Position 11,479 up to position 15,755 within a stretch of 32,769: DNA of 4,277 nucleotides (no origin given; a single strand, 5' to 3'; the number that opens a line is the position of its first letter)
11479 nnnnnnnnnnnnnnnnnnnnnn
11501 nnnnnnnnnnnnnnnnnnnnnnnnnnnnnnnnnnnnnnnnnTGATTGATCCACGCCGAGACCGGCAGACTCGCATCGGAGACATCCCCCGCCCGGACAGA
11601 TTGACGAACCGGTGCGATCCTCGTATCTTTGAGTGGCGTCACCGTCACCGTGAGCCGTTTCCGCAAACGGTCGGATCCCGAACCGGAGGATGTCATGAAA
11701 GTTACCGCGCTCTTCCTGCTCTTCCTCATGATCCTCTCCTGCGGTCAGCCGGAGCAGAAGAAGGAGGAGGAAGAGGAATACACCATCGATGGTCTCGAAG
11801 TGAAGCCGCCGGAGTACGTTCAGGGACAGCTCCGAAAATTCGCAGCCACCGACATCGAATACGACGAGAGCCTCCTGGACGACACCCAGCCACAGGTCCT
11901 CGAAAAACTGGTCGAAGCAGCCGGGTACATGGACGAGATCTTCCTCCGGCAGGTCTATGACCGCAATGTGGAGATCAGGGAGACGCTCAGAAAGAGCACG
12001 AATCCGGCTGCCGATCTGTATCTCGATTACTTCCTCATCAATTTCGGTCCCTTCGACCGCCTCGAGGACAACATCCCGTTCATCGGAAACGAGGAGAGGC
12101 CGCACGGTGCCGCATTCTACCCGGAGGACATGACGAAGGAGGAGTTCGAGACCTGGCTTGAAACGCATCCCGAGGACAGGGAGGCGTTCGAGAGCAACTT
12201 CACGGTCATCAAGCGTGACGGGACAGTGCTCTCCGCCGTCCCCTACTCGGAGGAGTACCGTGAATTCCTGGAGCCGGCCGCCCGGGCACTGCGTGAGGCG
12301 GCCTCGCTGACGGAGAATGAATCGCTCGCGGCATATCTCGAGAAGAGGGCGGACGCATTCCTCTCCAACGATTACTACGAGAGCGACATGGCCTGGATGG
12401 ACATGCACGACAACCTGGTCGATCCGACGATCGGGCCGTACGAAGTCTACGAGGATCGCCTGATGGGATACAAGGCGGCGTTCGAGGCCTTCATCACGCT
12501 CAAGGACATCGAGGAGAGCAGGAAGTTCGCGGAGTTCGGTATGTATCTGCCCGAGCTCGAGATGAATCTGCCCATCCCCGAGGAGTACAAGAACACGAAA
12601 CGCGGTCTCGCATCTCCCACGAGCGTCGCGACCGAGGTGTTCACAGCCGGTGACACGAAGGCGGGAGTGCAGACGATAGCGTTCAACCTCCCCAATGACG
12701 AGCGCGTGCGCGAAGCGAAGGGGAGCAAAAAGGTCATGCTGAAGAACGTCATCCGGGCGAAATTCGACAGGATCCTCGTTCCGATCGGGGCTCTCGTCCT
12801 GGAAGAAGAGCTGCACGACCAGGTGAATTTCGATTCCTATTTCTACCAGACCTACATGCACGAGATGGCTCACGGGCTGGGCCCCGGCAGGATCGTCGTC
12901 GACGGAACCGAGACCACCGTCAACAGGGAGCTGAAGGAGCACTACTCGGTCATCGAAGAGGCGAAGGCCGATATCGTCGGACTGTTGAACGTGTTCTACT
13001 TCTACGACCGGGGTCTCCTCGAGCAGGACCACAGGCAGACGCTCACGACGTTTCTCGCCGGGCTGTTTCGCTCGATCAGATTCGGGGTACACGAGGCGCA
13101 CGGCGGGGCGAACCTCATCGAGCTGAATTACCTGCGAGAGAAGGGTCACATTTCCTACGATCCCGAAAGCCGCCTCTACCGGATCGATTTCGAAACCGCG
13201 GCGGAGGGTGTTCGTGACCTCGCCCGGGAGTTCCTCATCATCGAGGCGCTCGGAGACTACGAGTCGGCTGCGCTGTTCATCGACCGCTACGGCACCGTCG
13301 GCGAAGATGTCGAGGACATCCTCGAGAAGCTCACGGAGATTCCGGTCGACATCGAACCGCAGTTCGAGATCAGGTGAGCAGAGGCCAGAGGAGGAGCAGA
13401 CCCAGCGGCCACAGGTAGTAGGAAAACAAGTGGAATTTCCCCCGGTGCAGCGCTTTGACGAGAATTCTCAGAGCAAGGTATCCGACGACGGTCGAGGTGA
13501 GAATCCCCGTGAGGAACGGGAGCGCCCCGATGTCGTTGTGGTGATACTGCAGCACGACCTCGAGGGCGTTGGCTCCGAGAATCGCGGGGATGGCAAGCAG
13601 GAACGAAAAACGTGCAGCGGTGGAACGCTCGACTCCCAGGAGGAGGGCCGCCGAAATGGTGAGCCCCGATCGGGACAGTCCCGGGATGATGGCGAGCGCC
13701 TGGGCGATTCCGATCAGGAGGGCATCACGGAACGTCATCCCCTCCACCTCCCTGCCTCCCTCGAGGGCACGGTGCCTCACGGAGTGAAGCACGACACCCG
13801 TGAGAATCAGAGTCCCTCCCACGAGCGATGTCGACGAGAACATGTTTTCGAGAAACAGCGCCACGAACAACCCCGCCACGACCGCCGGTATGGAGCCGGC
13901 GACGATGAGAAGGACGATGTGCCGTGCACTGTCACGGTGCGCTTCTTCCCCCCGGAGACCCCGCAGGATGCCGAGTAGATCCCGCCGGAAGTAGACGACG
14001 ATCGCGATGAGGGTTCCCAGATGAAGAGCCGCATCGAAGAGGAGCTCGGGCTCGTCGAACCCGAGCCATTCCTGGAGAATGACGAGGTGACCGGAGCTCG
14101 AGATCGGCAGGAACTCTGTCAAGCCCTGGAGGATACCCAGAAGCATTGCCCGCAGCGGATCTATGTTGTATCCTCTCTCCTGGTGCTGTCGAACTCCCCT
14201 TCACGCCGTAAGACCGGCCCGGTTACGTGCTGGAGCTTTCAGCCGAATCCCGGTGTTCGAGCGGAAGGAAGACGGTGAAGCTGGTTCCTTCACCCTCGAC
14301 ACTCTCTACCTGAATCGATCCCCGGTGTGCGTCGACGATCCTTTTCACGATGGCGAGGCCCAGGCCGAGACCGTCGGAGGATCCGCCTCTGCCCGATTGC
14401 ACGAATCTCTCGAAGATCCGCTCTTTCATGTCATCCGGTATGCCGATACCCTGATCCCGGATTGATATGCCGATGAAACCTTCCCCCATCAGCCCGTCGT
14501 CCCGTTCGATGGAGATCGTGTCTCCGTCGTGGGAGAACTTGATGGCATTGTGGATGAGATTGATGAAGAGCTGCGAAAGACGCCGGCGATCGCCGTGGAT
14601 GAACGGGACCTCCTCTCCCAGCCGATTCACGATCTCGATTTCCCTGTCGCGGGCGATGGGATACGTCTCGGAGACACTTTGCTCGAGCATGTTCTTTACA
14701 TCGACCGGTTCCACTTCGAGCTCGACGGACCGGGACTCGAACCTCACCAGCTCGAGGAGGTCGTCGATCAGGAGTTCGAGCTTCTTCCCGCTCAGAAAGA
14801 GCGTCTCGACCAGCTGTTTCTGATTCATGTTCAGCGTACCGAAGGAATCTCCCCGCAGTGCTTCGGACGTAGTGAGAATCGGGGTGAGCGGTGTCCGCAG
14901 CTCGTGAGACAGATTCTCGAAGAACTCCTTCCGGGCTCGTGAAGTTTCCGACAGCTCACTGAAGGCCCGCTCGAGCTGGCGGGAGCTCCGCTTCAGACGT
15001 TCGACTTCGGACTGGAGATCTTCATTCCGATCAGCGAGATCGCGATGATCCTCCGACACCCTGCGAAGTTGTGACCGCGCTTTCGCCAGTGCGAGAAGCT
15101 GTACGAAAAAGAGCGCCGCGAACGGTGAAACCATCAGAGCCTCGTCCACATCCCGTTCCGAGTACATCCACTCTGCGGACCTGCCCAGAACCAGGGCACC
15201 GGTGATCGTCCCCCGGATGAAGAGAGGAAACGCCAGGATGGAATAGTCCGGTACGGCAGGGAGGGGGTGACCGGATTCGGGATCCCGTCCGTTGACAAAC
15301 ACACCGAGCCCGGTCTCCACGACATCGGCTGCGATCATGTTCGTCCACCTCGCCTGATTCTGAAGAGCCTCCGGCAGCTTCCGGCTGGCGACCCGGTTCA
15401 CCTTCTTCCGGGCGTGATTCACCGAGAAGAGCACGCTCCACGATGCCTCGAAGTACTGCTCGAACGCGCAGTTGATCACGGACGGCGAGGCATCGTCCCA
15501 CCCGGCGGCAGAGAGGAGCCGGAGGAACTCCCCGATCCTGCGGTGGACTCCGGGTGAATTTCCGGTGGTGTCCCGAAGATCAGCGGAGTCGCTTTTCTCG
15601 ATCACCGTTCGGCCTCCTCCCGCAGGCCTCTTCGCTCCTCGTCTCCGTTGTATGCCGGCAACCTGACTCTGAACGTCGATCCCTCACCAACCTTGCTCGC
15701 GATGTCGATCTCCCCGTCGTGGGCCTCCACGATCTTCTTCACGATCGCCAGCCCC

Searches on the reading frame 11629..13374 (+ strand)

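Call 11: search_protein_families(library=pfam, proteins=[window:11629-13374:+], max_evalue=0.01)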
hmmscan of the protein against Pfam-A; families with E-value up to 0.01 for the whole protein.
window:11629-13374:+ (582 aa): 2 families
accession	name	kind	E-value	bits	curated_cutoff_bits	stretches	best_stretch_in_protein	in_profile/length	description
PF03571.21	Peptidase_M49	-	6.9e-19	68.1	21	1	209-442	100-328/548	Peptidase family M49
PF21826.1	DUF6887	-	0.0025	18.5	24.2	1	167-212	6-51/62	Family of unknown function (DUF6887)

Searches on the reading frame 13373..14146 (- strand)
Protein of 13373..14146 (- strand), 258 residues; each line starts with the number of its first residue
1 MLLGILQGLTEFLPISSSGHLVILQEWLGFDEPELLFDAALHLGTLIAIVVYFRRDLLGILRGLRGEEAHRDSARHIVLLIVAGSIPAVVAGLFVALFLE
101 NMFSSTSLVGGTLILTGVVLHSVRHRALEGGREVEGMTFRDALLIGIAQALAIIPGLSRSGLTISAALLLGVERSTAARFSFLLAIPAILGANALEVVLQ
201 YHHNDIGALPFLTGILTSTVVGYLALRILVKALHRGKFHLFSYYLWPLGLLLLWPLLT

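Call 19: search_protein_families(library=pfam, proteins=[window:13373-14146:-], max_evalue=0.0001)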
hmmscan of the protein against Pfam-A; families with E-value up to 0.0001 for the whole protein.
window:13373-14146:- (258 aa): 1 family
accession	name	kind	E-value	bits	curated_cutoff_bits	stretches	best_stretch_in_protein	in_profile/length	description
PF02673.24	BacA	-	3e-79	266.8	33.4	1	2-251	3-257/257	Bacitracin resistance protein BacA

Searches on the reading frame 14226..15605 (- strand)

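Call 19: search_protein_families(library=pfam, proteins=[window:14226-15605:-], max_evalue=0.0001)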
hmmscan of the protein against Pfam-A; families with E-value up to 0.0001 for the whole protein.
window:14226-15605:- (460 aa): 2 families
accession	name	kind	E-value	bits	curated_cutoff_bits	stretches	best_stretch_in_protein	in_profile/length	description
PF02518.31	HATPase_c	-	4.9e-29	101.5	26.4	1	338-450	1-110/111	Histidine kinase-, DNA gyrase B-, and HSP90-like ATPase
PF00512.31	HisKA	-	4.5e-17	62.3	26.9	1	224-291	1-65/66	His Kinase A (phospho-acceptor) domain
